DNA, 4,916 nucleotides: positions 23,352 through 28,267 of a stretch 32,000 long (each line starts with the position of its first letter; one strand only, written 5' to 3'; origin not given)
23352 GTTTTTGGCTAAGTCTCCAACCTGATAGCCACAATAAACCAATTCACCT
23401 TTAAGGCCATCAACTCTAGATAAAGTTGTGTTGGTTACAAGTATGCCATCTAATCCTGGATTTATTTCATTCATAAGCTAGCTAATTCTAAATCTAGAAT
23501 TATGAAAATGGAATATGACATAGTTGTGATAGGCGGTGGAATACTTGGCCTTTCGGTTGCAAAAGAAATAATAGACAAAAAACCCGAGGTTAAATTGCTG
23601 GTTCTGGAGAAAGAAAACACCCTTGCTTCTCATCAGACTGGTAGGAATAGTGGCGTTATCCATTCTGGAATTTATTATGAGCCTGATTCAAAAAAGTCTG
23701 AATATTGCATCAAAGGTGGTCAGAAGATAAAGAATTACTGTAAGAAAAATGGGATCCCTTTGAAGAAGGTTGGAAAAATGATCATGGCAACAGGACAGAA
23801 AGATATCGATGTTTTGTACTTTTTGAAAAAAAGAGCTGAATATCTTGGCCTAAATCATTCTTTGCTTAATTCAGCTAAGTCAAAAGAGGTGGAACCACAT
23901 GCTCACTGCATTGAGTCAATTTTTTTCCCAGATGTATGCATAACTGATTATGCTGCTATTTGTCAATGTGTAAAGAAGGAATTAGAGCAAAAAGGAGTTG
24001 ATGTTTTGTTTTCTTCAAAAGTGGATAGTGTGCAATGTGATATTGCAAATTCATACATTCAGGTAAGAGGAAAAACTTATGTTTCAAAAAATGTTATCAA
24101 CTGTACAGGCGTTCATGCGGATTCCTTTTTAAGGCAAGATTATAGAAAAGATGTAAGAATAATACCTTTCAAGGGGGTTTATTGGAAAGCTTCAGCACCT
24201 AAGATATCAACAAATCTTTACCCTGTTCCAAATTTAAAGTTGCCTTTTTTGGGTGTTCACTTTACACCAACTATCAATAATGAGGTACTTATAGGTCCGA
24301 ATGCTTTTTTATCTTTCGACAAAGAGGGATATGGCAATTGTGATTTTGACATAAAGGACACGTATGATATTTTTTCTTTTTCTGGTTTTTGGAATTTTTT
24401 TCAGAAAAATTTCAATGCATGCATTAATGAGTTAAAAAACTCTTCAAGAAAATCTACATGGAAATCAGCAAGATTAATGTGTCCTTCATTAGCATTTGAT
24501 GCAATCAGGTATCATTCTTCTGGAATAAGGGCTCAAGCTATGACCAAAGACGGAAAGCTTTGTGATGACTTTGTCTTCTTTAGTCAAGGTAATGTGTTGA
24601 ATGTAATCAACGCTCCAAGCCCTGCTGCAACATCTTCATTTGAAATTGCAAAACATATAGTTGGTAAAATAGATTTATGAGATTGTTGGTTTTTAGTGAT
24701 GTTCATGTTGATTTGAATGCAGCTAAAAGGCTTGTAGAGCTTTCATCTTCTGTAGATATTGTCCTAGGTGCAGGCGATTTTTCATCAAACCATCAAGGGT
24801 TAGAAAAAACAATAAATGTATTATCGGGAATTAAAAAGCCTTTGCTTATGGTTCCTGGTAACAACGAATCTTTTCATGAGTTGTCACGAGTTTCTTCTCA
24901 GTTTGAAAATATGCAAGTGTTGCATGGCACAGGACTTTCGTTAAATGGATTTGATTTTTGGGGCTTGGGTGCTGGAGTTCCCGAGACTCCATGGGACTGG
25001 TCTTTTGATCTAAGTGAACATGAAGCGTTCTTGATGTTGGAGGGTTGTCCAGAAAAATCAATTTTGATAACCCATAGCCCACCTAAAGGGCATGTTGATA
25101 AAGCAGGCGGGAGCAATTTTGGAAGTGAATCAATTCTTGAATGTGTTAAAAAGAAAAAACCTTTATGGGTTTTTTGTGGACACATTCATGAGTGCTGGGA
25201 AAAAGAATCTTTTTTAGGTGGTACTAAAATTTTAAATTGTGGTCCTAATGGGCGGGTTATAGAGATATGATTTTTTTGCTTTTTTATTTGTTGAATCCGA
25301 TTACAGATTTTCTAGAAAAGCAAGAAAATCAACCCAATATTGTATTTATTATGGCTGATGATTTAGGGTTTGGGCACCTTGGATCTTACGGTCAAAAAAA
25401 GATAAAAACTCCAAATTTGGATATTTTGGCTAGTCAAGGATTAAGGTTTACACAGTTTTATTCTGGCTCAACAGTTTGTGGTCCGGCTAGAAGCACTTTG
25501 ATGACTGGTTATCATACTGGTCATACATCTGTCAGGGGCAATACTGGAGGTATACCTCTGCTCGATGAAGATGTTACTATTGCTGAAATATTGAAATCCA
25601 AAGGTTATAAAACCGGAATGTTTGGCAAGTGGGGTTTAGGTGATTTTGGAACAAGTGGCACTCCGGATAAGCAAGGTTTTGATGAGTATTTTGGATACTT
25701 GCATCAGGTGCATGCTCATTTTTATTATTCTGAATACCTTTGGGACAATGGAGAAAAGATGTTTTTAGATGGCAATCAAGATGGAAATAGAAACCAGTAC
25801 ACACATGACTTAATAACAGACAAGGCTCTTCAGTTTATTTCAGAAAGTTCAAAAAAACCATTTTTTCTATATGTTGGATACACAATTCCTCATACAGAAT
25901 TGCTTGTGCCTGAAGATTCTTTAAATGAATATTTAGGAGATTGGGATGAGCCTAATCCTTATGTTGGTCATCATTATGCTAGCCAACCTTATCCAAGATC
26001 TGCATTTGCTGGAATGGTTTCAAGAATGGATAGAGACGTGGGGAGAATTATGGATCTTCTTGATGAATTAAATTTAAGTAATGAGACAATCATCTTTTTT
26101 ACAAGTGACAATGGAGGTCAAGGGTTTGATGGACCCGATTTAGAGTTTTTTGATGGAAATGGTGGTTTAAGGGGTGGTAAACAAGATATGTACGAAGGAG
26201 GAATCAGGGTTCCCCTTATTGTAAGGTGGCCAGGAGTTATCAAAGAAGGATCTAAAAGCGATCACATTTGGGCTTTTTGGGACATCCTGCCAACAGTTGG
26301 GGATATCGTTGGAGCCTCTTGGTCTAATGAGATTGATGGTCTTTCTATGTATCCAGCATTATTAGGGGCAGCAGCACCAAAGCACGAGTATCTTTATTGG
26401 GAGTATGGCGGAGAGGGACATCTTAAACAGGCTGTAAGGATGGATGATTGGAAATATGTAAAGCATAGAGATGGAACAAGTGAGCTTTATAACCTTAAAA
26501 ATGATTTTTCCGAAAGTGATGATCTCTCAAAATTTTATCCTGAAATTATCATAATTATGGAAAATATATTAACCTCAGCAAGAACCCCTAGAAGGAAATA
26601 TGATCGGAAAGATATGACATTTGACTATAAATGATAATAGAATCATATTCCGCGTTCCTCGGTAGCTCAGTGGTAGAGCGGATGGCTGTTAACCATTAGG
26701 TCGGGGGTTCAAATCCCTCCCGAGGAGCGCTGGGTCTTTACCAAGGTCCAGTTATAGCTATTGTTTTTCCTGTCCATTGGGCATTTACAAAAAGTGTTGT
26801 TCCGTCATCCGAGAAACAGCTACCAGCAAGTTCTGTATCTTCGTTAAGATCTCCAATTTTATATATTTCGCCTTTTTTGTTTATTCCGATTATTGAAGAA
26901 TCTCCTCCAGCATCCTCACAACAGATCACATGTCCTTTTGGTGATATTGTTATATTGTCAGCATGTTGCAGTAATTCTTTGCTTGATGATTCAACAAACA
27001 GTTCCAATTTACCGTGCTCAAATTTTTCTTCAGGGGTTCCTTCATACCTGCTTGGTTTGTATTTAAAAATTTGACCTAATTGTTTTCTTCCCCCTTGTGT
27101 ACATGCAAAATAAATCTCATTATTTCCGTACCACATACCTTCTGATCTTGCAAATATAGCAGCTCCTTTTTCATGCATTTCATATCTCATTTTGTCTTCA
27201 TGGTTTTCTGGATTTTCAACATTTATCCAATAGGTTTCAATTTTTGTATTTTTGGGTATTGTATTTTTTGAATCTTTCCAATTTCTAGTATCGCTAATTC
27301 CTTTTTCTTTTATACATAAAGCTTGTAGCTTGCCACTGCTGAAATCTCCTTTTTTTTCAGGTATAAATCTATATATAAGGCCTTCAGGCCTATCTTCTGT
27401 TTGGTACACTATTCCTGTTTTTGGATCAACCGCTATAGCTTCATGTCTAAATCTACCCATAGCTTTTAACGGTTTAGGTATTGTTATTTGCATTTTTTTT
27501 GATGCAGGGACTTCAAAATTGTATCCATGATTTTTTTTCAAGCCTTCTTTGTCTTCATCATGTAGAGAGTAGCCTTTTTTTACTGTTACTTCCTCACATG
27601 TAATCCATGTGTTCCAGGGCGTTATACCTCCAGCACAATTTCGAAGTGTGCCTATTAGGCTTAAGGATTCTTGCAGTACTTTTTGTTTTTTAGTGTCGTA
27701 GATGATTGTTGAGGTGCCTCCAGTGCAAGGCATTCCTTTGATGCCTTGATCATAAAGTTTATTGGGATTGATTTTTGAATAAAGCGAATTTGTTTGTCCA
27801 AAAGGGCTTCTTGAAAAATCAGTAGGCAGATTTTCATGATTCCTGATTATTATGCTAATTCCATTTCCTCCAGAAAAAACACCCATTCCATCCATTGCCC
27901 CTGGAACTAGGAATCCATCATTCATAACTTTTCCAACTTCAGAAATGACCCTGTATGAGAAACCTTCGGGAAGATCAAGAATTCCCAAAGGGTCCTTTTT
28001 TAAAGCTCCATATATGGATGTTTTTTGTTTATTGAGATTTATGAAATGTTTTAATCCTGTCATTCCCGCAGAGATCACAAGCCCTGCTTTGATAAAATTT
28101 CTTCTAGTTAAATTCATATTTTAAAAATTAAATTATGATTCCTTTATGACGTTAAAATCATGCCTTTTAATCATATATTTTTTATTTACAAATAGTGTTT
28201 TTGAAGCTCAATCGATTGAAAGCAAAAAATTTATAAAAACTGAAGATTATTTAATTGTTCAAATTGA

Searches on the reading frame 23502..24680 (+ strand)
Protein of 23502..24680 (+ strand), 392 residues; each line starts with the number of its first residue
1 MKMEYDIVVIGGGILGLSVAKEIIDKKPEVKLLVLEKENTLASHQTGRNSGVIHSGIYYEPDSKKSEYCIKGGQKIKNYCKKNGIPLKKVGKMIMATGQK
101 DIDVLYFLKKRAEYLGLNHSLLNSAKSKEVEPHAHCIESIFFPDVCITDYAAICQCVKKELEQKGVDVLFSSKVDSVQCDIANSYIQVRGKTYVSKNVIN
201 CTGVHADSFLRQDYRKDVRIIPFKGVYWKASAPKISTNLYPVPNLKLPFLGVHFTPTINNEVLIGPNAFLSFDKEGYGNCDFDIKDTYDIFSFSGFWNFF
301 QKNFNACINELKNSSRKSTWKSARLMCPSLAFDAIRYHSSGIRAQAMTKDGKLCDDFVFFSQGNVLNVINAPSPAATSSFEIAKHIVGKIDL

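Call 45: search_protein_families(library=pfam, proteins=[window:23502-24680:+], max_evalue=0.0001)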
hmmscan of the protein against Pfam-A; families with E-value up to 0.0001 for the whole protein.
window:23502-24680:+ (392 aa): 3 families
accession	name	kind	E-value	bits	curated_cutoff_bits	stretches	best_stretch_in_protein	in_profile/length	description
PF01266.30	DAO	-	2.3e-47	162.7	27.9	1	6-386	1-350/353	FAD dependent oxidoreductase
PF07992.20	Pyr_redox_2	-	4.2e-07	30.1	26.1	0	5-89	1-80/291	Pyridine nucleotide-disulphide oxidoreductase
PF00070.33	Pyr_redox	-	6.5e-05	23.8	22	0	7-35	2-30/82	Pyridine nucleotide-disulphide oxidoreductase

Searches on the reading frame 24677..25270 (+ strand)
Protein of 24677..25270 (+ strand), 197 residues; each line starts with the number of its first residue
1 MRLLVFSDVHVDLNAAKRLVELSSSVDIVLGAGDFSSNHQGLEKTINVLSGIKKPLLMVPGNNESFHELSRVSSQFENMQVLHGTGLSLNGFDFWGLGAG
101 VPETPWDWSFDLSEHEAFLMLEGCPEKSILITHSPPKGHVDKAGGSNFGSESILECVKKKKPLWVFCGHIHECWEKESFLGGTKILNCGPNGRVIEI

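Call 45: search_protein_families(library=pfam, proteins=[window:24677-25270:+], max_evalue=0.0001)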
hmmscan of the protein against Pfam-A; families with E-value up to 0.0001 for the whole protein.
window:24677-25270:+ (197 aa): 3 families
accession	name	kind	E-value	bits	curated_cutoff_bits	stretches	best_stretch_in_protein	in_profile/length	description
PF00149.33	Metallophos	-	5.1e-15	56.9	21.5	1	1-173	1-191/191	Calcineurin-like phosphoesterase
PF12850.12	Metallophos_2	-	7.6e-15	55.7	27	1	1-190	1-134/154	Calcineurin-like phosphoesterase superfamily domain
PF14582.11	Metallophos_3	-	1.9e-08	34.5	28.2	1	42-187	78-235/259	Metallophosphoesterase, calcineurin superfamily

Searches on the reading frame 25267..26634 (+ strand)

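Call 45: search_protein_families(library=pfam, proteins=[window:25267-26634:+], max_evalue=0.0001)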
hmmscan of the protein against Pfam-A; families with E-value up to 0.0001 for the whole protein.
window:25267-26634:+ (455 aa): 3 families
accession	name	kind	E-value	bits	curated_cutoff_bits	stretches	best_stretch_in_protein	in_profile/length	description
PF00884.28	Sulfatase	-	5.3e-60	203.7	25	1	23-349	1-300/301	Sulfatase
PF16347.10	SGSH_C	-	4e-14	53.5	29.3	1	305-420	8-131/154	N-sulphoglucosamine sulphohydrolase, C-terminal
PF01663.27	Phosphodiest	-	3e-09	37.4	23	1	45-285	18-222/342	Type I phosphodiesterase / nucleotide pyrophosphatase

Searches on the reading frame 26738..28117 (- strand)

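Call 45: search_protein_families(library=pfam, proteins=[window:26738-28117:-], max_evalue=0.0001)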
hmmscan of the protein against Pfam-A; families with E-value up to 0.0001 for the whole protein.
window:26738-28117:- (459 aa): 1 family
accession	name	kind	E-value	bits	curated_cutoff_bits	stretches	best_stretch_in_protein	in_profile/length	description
PF05787.19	PhoX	-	7.6e-73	246.8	24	1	36-449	3-514/515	Alkaline phosphatase PhoX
